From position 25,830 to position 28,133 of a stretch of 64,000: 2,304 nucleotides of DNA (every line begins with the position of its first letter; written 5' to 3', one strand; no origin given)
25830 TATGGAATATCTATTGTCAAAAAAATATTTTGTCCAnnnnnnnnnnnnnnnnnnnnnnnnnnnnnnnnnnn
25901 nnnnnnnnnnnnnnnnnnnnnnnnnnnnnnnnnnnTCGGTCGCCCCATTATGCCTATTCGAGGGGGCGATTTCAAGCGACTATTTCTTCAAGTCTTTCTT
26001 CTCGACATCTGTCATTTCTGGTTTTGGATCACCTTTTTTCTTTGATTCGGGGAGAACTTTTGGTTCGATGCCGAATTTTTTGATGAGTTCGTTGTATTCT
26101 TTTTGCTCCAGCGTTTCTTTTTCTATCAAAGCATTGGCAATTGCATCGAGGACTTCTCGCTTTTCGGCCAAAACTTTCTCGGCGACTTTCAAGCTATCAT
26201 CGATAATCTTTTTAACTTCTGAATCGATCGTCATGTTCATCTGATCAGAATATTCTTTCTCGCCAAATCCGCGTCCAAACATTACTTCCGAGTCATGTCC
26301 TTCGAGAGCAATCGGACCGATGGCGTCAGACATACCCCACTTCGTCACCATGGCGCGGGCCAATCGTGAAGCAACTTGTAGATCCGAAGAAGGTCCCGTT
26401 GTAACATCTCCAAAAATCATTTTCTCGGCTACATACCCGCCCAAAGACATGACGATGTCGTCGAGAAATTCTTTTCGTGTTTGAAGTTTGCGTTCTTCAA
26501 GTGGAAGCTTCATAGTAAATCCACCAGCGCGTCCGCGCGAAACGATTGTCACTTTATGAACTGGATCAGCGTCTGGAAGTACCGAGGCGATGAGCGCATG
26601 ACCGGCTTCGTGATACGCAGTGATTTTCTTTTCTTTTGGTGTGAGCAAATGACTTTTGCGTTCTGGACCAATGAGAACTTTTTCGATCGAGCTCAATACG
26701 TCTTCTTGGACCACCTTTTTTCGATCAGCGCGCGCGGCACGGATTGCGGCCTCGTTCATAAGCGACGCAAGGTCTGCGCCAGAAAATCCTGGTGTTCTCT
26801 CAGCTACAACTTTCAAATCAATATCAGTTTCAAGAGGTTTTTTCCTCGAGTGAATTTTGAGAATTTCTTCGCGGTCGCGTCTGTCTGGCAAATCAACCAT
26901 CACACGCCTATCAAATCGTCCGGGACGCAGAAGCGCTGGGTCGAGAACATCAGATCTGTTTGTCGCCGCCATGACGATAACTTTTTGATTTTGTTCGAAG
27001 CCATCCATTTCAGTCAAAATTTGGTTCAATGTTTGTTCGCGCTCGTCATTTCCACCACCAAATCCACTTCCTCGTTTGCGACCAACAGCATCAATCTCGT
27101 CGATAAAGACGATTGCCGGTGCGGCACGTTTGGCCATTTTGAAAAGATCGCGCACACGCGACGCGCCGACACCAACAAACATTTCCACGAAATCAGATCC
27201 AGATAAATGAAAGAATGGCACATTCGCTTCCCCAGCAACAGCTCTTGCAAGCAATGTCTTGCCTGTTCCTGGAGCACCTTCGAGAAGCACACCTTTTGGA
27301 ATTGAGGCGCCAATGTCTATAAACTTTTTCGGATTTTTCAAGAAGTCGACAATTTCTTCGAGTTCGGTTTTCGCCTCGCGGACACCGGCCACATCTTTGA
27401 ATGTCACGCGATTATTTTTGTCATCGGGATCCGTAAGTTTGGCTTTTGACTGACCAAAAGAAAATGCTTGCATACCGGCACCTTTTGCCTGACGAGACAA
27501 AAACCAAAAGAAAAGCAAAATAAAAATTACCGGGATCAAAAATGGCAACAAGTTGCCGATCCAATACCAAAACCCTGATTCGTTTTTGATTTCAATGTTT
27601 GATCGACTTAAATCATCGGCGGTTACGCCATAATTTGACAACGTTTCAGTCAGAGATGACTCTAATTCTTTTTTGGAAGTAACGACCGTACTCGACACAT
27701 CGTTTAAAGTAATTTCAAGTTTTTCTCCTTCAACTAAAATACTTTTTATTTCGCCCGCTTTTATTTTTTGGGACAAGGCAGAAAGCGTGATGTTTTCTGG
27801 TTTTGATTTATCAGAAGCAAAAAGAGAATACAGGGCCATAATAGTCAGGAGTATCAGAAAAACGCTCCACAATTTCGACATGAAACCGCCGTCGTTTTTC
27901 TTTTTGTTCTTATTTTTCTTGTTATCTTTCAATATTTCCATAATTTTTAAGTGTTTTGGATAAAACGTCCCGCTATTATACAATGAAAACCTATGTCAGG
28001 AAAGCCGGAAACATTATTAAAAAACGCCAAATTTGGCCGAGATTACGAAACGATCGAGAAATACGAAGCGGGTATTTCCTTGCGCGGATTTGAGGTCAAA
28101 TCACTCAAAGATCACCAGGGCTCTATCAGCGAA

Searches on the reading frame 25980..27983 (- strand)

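Call 13: search_protein_families(library=pfam, proteins=[window:25980-27983:-])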
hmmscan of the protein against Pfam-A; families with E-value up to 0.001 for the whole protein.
window:25980-27983:- (667 aa): 9 families
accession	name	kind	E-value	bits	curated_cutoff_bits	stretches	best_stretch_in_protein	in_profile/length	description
PF01434.24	Peptidase_M41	-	9.4e-66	221.8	29.9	1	446-633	2-191/191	Peptidase family M41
PF00004.35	AAA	-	3.5e-44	150.9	21.2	1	232-364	1-130/131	ATPase family associated with various cellular activities (AAA)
PF17862.7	AAA_lid_3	-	9.1e-15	54.3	27.2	1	387-429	1-43/45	AAA+ lid domain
PF06480.20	FtsH_ext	-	1.6e-08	35.1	25.5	1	41-123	4-99/103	FtsH Extracellular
PF23902.1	AAA_lid_PRS2_C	-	1.4e-06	28.8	34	1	370-437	3-71/73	PRS2 AAA+ lid C-terminal domain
PF20720.3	nSTAND3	-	1e-05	25.7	27.2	1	232-379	20-153/155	Novel STAND NTPase 3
PF07728.20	AAA_5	-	0.00013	22.4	22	1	231-352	1-136/139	AAA domain (dynein-related subfamily)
PF06068.19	TIP49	-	0.00013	21.7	23.8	1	229-265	50-88/347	TIP49 P-loop domain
PF05496.18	RuvB_N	-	0.00054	20.2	27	0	231-299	35-95/159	Holliday junction DNA helicase RuvB P-loop domain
